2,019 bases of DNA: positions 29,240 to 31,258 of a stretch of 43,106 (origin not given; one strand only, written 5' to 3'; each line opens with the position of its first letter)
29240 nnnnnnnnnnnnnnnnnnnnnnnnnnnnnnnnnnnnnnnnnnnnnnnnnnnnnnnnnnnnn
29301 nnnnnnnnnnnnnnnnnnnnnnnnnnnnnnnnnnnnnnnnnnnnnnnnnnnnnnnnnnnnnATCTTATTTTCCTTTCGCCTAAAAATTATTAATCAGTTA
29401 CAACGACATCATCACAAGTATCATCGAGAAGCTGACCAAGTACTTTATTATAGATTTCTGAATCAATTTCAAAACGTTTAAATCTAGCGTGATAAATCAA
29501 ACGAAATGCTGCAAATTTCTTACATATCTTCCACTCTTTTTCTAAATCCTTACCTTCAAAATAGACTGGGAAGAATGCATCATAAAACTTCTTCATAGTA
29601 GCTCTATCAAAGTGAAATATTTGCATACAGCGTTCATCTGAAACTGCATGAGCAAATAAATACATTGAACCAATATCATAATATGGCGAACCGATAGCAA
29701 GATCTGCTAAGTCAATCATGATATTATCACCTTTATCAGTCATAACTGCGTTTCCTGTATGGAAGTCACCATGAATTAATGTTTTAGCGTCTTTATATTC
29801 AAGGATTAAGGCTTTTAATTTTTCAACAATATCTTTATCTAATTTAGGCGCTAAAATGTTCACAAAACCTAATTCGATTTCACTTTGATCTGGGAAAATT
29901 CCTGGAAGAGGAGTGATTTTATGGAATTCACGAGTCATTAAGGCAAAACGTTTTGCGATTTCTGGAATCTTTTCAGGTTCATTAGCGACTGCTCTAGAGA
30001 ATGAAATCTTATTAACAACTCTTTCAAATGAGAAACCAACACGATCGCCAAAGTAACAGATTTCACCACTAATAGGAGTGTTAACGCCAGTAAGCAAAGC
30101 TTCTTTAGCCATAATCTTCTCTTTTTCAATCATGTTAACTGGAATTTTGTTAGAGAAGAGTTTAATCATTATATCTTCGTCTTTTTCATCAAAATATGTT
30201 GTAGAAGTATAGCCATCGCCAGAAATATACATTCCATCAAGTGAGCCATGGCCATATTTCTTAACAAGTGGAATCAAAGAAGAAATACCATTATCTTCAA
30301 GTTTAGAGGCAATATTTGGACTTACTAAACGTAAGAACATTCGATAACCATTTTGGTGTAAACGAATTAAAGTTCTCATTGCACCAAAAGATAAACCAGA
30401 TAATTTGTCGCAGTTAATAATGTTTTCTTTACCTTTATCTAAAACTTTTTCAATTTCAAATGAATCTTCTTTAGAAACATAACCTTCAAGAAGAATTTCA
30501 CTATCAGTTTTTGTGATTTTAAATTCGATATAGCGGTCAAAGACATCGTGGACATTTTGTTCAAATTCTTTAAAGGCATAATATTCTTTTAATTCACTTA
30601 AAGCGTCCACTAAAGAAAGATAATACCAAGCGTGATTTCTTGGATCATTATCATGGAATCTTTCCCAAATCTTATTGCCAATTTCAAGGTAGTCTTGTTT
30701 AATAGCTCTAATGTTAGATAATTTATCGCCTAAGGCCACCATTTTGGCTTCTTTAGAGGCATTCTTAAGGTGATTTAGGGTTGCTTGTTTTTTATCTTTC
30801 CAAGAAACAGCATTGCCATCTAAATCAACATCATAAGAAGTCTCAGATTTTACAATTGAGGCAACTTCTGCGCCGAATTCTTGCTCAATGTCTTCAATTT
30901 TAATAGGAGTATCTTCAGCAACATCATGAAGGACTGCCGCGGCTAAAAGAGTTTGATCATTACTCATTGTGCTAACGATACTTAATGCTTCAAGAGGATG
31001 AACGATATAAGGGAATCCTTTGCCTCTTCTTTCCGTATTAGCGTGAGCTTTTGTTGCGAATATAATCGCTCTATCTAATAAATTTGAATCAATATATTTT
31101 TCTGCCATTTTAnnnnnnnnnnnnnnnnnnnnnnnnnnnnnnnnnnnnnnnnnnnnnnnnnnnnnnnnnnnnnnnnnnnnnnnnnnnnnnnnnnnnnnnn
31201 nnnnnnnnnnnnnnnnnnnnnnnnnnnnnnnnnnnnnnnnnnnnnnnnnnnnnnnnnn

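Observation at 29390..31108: Unusual three-domain protein: SpoT-type HD hydrolase, embedded STAS-like domain, APH-fold kinase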

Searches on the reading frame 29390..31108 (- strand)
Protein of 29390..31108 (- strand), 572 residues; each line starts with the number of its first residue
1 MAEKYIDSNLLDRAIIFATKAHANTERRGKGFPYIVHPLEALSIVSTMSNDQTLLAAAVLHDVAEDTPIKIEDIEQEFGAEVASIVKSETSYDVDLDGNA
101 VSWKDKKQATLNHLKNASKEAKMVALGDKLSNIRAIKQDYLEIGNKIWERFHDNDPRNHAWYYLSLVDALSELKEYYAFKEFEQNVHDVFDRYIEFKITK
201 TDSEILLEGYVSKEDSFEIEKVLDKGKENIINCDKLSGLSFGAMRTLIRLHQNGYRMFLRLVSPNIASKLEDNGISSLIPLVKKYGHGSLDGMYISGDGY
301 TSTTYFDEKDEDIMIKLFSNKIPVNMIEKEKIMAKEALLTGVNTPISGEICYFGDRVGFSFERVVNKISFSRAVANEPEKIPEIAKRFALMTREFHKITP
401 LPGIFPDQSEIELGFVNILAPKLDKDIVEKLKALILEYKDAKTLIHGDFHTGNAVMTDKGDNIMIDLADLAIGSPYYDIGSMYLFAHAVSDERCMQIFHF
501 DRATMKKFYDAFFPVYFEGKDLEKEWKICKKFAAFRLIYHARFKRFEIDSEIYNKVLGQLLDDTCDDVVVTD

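Call 3: search_protein_families(library=pfam, proteins=[window:29390-31108:-], max_evalue=0.1)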
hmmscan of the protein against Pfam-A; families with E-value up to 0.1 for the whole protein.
window:29390-31108:- (572 aa): 5 families
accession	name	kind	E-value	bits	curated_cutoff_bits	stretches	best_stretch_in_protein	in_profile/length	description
PF13328.12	HD_4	-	6e-18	65.5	27.2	1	14-138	1-129/156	HD domain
PF01636.29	APH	-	1.2e-12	48.6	23.2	1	372-490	85-218/239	Phosphotransferase enzyme family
PF01966.28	HD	-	8.3e-05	23.3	22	1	35-132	2-115/116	HD domain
PF03881.20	Fructosamin_kin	-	0.0023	17.7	22.4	1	425-486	171-231/288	Fructosamine kinase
PF02958.26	EcKL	-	0.007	16.2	22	1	422-486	194-262/294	Ecdysteroid kinase-like family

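Call 4: search_protein_families(library=ncbifam, proteins=[window:29390-31108:-], max_evalue=0.1)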
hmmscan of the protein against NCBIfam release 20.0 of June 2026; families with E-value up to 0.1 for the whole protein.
window:29390-31108:- (572 aa): 9 families
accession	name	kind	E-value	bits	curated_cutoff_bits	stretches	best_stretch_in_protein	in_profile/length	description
TIGR02172.1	Fb_sc_TIGR02172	paralog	3.2e-47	161.3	228.2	1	293-516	6-226/226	TIGR02172 family protein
TIGR00691.1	spoT_relA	subfamily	5.8e-21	74.5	499.2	1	14-137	1-123/687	RelA/SpoT family protein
NF008303.0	PRK11092.1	equivalog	4.2e-15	55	947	1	9-112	21-117/702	bifunctional GTP diphosphokinase/guanosine-3',5'-bis pyrophosphate 3'-pyrophosphohydrolase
TIGR01767.2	MTRK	equivalog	0.00052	19.2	275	1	428-483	214-266/401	S-methyl-5-thioribose kinase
NF046102.1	CellCycRegCcrZ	equivalog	0.00056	19.4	400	1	425-493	135-202/260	cell cycle regulator CcrZ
NF008738.0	PRK11768.1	equivalog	0.002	17.6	194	1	426-479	181-232/327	serine/threonine protein kinase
NF053880.1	SprCtKinCotIBac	equivalog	0.013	14.5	550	1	430-483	193-246/328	spore coat kinase CotI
NF008124.0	PRK10872.1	equivalog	0.057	11.9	728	0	35-88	56-109/744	GTP diphosphokinase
NF033068.1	APH_3p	equivalog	0.092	12.2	205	0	426-480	160-213/255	APH(3') family aminoglycoside O-phosphotransferase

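Call 5: find_homologous_proteins(query=window:29390-31108:-, max_evalue=0.001)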
Query window:29390-31108:- (572 aa): 325 proteins with E <= 0.001 among 8000 candidates; the best 120 are listed.
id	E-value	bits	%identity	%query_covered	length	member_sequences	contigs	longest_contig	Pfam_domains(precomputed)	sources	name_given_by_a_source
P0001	0.0e+0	1280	99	100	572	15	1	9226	PF13328.13,PF01636.30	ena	-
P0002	1.9e-271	920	69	100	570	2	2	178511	PF13328.13,PF01636.30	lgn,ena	-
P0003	2.9e-222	758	63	95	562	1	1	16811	PF13328.13,PF01966.29,PF01636.30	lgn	-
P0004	8.7e-137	475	41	95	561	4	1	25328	PF13328.13,PF01636.30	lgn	-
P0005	2.6e-132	461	42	94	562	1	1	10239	PF13328.13,PF01636.30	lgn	-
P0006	1.7e-131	458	44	94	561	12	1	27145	PF13328.13,PF01636.30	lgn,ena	-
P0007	1.8e-131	458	42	94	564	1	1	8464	PF13328.13,PF01636.30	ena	-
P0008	1.6e-129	451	41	94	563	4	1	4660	PF13328.13,PF01636.30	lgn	-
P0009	1.7e-128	448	40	95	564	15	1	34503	PF13328.13,PF01636.30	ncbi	-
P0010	7.1e-128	446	40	95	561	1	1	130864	PF13328.13,PF01966.29,PF01636.30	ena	-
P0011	1.0e-127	446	40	95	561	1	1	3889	PF13328.13,PF01636.30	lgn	-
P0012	3.2e-127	444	40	95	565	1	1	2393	PF13328.13,PF01636.30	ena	-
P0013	2.1e-126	441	40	94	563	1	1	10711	PF13328.13,PF01636.30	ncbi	-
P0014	1.4e-125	438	41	92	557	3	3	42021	PF13328.13,PF01966.29,PF01636.30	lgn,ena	-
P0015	2.5e-125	438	41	92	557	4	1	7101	PF13328.13,PF01636.30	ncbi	-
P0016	5.0e-124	433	39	94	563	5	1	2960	PF01740.27,PF13328.13,PF01636.30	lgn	-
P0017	3.1e-123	431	39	94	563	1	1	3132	PF13328.13,PF01636.30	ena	-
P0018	3.6e-123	430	38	98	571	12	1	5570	PF13328.13,PF01966.29,PF01636.30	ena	-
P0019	4.1e-123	430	38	94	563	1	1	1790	PF01740.27,PF13328.13,PF01636.30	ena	-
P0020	4.2e-123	430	40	94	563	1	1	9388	PF13328.13,PF01636.30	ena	-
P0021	4.4e-123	430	40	94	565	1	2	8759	PF13328.13,PF01636.30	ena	-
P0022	6.3e-123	430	40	94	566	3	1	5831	PF13328.13,PF01636.30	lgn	-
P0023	7.9e-123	429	40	94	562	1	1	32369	PF13328.13,PF01636.30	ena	-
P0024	2.4e-122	428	40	94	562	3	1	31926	PF13328.13,PF01636.30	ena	-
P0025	3.3e-121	424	39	95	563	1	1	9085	PF13328.13,PF01636.30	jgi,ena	-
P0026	3.5e-121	424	40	93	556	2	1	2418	PF13328.13,PF01636.30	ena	-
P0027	2.2e-120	421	39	94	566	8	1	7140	PF13328.13,PF01636.30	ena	-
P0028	4.8e-120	420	38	94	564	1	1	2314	PF01740.27,PF13328.13,PF01636.30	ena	-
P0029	2.1e-119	418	39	94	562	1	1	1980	PF13328.13,PF01636.30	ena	-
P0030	2.3e-119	418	40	92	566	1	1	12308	PF13328.13,PF01966.29,PF01636.30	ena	-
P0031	6.6e-119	416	37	98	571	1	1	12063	PF13328.13,PF01966.29,PF01636.30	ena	-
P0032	1.6e-118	415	39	94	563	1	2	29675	PF13328.13,PF01636.30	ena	-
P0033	4.0e-118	414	39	98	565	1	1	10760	PF13328.13,PF01636.30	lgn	-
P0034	3.3e-117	411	39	95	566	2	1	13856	PF13328.13,PF01636.30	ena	-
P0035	9.4e-117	409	39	90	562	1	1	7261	PF13328.13,PF01636.30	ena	-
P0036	1.3e-116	409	40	96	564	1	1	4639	PF13328.13,PF01966.29,PF01636.30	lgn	-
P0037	3.0e-116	408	39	93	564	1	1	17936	PF13328.13,PF01636.30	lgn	-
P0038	4.2e-116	407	38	94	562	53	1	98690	PF13328.13,PF01636.30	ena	-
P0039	9.2e-116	406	39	95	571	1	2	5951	PF13328.13,PF01633.27,PF02958.27,PF01636.30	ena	-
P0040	1.7e-115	405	40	93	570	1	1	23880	PF13328.13,PF01966.29,PF01636.30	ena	-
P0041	1.9e-115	405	38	95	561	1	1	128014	PF01740.27,PF13328.13,PF01636.30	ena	-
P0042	3.5e-115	404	38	95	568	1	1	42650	PF13328.13,PF01636.30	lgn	-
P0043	1.5e-114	402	38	94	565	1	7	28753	PF13328.13,PF01636.30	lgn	-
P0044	5.4e-114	400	39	91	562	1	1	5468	PF13328.13,PF01636.30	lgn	-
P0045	6.6e-114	400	38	97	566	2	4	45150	PF13328.13,PF03881.21,PF01636.30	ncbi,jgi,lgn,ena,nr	ncbi:MAG: HD domain-containing protein [Erysipelotrichaceae bacterium]|jgi:uncharacterized protein (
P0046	3.8e-113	397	37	97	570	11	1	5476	PF13328.13,PF01966.29,PF19974.6,PF01636.30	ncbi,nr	ncbi:MAG: HD domain-containing protein [Bacilli bacterium]|nr:HD domain-containing protein [Bacilli 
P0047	6.4e-113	397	39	96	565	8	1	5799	PF13328.13,PF01966.29,PF01636.30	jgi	-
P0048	7.1e-113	396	38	95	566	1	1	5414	PF13328.13,PF01966.29,PF01636.30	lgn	-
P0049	1.2e-112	396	38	94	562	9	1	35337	PF13328.13,PF01636.30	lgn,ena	-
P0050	1.8e-112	395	38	97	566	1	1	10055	PF13328.13,PF03881.21,PF01636.30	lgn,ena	-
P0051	2.2e-112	395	38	90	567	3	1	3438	PF04655.21,PF13328.13,PF01966.29,PF03881.21,PF01636.30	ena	-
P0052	2.3e-112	395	39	97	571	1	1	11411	PF13328.13,PF01966.29,PF01633.27,PF01636.30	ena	-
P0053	2.5e-112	395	38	94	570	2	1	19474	PF13328.13,PF01636.30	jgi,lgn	-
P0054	3.8e-112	394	37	94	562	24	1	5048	PF13328.13,PF01636.30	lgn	-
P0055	4.6e-112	394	37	97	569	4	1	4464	PF13328.13,PF01636.30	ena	-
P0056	7.3e-112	393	37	97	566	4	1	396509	PF13328.13,PF01636.30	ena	-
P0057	1.7e-111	392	38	95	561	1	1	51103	PF13328.13,PF01966.29,PF01636.30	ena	-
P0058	3.2e-111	391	38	93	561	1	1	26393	PF13328.13,PF01966.29,PF01636.30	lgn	-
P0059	3.4e-111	391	38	97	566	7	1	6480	PF13328.13,PF01966.29,PF01633.27,PF01636.30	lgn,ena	-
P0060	4.6e-111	391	37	93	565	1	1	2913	PF13328.13,PF01966.29,PF01636.30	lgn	-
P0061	6.2e-111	390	37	97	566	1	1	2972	PF13328.13,PF01966.29,PF01636.30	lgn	-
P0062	1.3e-110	389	39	90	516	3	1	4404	PF13328.13,PF01636.30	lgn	-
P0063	4.8e-110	387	37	94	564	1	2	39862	PF13328.13,PF01636.30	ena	-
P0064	8.2e-109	383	40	93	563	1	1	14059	PF13328.13,PF01636.30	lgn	-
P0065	2.3e-103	365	38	94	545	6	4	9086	PF13328.13,PF01636.30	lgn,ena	-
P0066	8.0e-103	363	60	34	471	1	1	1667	PF13328.13,PF01636.30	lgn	-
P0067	2.5e-102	362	38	92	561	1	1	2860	PF13328.13,PF01636.30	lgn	-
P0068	7.6e-100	354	50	39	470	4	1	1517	PF13328.13,PF01636.30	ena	-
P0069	2.3e-99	352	55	37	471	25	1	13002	PF13328.13,PF01636.30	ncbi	-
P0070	4.9e-99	351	38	87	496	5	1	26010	PF13328.13,PF01636.30,PF13466.13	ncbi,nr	ncbi:MAG: HD domain-containing protein, partial [Atopobiaceae bacterium]|nr:HD domain-containing pro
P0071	6.7e-99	350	52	38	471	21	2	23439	PF13328.13,PF01636.30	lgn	-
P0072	7.2e-99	350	54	37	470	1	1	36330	PF13328.13,PF01636.30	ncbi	-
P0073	7.4e-99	350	53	37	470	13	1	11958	PF13328.13,PF01636.30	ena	-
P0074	8.5e-99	350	52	37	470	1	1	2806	PF13328.13,PF01636.30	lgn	-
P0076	2.3e-98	349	55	34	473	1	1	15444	PF13328.13,PF01966.29,PF01636.30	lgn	-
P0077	3.1e-98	348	50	34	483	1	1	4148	PF13328.13,PF01636.30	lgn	-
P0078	1.0e-97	346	53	37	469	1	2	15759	PF13328.13,PF01636.30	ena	-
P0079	1.9e-97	346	53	37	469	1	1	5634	PF13328.13,PF01636.30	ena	-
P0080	2.4e-97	345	60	34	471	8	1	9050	PF13328.13,PF01636.30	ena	-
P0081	4.7e-97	344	53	37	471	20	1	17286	PF13328.13,PF01636.30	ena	-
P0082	5.3e-97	344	51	37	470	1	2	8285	PF13328.13,PF01636.30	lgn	-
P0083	8.9e-97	343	57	34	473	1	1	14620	PF13328.13,PF01966.29,PF01636.30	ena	-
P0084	9.8e-97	343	52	37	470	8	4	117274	PF13328.13,PF01636.30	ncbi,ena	-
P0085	1.1e-96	343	51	37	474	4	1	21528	PF13328.13,PF01966.29,PF01636.30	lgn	-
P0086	1.5e-96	343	55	33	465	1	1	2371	PF13328.13,PF01636.30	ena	-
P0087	1.8e-96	342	52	37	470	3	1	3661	PF13328.13,PF01636.30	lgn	-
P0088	2.1e-96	342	51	37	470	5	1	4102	PF13328.13,PF01636.30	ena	-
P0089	2.5e-96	342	53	37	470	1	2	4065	PF13328.13,PF01636.30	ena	-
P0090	2.5e-96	342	52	37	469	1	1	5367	PF13328.13,PF01636.30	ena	-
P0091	3.3e-96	342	55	33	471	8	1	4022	PF13328.13,PF01636.30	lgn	-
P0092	4.0e-96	341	53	34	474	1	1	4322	PF13328.13,PF01966.29,PF01636.30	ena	-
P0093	6.4e-96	341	57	33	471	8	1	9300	PF13328.13,PF01636.30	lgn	-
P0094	7.3e-96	340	54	33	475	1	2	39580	PF13328.13,PF01636.30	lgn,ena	-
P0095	2.1e-95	339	55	33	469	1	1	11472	PF13328.13,PF01636.30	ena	-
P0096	2.2e-95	339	53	37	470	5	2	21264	PF13328.13,PF19974.6,PF01636.30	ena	-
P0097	2.7e-95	339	52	37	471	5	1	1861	PF13328.13,PF01636.30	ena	-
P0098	4.7e-95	338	57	33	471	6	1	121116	PF13328.13,PF01636.30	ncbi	-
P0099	5.3e-95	338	53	37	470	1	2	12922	PF13328.13,PF01636.30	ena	-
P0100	5.4e-95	337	54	35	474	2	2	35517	PF13328.13,PF01636.30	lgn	-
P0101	5.7e-95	337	54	33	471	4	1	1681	PF13328.13,PF01636.30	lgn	-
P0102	6.9e-95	337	55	33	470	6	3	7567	PF13328.13,PF01636.30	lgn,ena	-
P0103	7.1e-95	337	52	37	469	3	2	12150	PF13328.13,PF01636.30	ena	-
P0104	8.4e-95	337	52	37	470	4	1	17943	PF13328.13,PF01636.30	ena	-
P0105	8.8e-95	337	51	37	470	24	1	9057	PF13328.13,PF19974.6,PF01636.30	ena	-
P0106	1.2e-94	336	50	37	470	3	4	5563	PF13328.13,PF01966.29,PF01636.30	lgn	-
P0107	1.3e-94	336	54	34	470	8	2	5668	PF13328.13,PF01636.30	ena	-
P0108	1.4e-94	336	53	34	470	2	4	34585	PF13328.13,PF01966.29,PF01636.30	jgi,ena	-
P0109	1.6e-94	336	51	37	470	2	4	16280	PF13328.13,PF01966.29,PF01636.30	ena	-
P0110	1.6e-94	336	52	37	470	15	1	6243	PF13328.13,PF01636.30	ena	-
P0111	2.1e-94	336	33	92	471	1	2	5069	PF13328.13,PF01636.30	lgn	-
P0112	3.0e-94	335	54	34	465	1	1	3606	PF13328.13,PF01636.30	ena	-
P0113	4.2e-94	335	51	37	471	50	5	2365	PF13328.13,PF01636.30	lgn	-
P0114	4.4e-94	334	51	37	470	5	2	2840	PF13328.13,PF01636.30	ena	-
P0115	5.7e-94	334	52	37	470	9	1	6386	PF13328.13,PF01636.30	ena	-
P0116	8.5e-94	334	51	37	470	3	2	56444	PF13328.13,PF01636.30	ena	-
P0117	1.0e-93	333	50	37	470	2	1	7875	PF13328.13,PF01636.30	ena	-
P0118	1.4e-93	333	52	37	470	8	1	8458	PF13328.13,PF01636.30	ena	-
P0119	1.5e-93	333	55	33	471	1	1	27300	PF13328.13,PF01636.30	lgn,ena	-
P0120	2.3e-93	332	56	33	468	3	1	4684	PF13328.13,PF01636.30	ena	-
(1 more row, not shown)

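Call 16: find_encoding_contigs(protein=P0002, flank=10000, max_places=2)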
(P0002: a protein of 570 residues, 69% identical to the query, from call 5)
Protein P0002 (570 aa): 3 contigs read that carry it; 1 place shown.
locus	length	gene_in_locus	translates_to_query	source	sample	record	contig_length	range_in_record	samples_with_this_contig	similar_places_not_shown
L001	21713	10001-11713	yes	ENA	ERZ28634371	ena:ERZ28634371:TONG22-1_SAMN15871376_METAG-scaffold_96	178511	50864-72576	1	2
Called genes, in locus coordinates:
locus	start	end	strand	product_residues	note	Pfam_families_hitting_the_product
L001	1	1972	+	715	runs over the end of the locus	PF14808:TMEM164, PF00005:ABC_tran, PF13304:AAA_21 (faint)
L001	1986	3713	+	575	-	-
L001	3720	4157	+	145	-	-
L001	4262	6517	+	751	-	-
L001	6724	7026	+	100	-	PF01740:STAS, PF13466:STAS_2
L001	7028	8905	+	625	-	PF07228:SpoIIE, PF13581:HATPase_c_2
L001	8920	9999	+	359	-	PF04607:RelA_SpoT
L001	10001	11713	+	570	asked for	PF13328:HD_4, PF01636:APH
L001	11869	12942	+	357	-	PF00483:NTP_transferase, PF22640:ManC_GMP_beta-helix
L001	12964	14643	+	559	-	PF02878:PGM_PMM_I, PF02879:PGM_PMM_II, PF02880:PGM_PMM_III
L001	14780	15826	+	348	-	-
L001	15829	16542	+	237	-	PF01643:Acyl-ACP_TE, PF13279:4HBT_2 (faint), PF20791:Acyl-ACP_TE_C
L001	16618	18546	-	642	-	PF00664:ABC_membrane, PF02463:SMC_N (faint), PF00005:ABC_tran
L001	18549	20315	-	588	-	PF00664:ABC_membrane, PF00005:ABC_tran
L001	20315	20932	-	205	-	PF00440:TetR_N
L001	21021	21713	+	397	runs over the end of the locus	PF00753:Lactamase_B (weak), PF19583:ODP, PF12724:Flavodoxin_5 (weak)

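Call 17: find_encoding_contigs(protein=P0010, flank=7000, max_places=1)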
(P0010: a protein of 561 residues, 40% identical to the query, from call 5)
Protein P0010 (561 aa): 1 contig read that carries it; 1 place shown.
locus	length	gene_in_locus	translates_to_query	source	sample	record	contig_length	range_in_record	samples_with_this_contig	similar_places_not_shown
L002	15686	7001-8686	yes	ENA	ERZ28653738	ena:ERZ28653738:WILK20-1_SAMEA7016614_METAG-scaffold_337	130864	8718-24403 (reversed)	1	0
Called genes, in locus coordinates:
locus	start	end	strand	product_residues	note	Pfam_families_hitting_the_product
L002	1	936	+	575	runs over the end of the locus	PF00664:ABC_membrane, PF02463:SMC_N (faint), PF00005:ABC_tran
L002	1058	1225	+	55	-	-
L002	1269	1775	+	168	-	PF13248:Zn_ribbon_3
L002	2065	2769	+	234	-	PF08378:NERD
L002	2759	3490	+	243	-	-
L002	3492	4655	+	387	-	-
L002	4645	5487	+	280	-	-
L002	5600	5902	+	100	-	PF01740:STAS, PF13466:STAS_2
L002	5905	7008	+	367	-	PF04607:RelA_SpoT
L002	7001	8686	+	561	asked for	PF13328:HD_4, PF01966:HD (faint), PF01636:APH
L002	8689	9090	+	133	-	PF13581:HATPase_c_2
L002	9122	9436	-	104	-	PF08863:YolD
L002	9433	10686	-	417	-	PF00817:IMS, PF11798:IMS_HHH, PF14520:HHH_5 (faint), PF11799:IMS_C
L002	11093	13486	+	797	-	PF01764:Lipase_3 (weak)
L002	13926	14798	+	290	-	PF13673:Acetyltransf_10 (weak), PF00583:Acetyltransf_1, PF13508:Acetyltransf_7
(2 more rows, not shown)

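Call 18: find_encoding_contigs(protein=P0056, flank=7000, max_places=1)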
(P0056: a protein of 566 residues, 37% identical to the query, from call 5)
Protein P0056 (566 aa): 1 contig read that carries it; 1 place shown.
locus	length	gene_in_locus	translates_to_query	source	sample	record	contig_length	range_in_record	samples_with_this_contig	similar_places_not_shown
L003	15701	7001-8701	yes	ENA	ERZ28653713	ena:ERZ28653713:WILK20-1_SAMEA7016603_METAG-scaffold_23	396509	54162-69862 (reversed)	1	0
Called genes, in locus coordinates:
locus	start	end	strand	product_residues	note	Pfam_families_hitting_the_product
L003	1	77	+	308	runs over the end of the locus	PF00291:PALP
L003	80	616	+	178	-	-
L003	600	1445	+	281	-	PF12541:DUF3737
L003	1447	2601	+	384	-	PF00155:Aminotran_1_2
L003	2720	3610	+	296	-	PF02645:DegV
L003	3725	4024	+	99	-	PF01740:STAS, PF13466:STAS_2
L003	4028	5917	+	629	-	PF07228:SpoIIE, PF13581:HATPase_c_2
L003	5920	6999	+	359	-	PF04607:RelA_SpoT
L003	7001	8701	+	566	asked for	PF13328:HD_4, PF01636:APH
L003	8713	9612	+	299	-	-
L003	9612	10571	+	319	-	PF00005:ABC_tran, PF13304:AAA_21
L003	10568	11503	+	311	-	PF00005:ABC_tran, PF13304:AAA_21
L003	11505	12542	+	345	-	PF12679:ABC2_membrane_2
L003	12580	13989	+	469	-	-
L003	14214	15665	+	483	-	PF07690:MFS_1, PF13347:MFS_2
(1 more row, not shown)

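Call 19: find_encoding_contigs(protein=P0098, flank=7000, max_places=1)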
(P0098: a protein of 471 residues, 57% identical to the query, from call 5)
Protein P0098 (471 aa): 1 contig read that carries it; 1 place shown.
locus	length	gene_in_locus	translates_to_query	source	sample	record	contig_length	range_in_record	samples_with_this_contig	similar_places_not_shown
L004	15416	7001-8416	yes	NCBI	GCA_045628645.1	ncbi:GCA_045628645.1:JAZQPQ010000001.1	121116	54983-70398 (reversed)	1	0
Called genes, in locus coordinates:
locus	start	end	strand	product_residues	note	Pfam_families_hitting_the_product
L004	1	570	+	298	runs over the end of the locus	PF01264:Chorismate_synt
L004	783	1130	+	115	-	-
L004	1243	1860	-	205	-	PF01712:dNK, PF02223:Thymidylate_kin (faint)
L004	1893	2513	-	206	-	PF01712:dNK, PF02223:Thymidylate_kin (faint)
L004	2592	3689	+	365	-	PF01571:GCV_T, PF08669:GCV_T_C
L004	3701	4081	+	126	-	PF01597:GCV_H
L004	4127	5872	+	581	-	PF01569:PAP2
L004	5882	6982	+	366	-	PF04607:RelA_SpoT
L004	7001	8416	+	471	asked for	PF13328:HD_4, PF01636:APH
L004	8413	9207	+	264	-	PF13350:Y_phosphatase3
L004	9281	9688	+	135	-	PF13581:HATPase_c_2, PF02518:HATPase_c (weak)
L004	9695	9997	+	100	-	PF01740:STAS, PF13466:STAS_2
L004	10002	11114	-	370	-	PF07690:MFS_1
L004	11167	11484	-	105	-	PF11950:DUF3467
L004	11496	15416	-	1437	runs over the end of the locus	PF04997:RNA_pol_Rpb1_1, PF00623:RNA_pol_Rpb1_2, PF04983:RNA_pol_Rpb1_3, PF05000:RNA_pol_Rpb1_4, PF04998:RNA_pol_Rpb1_5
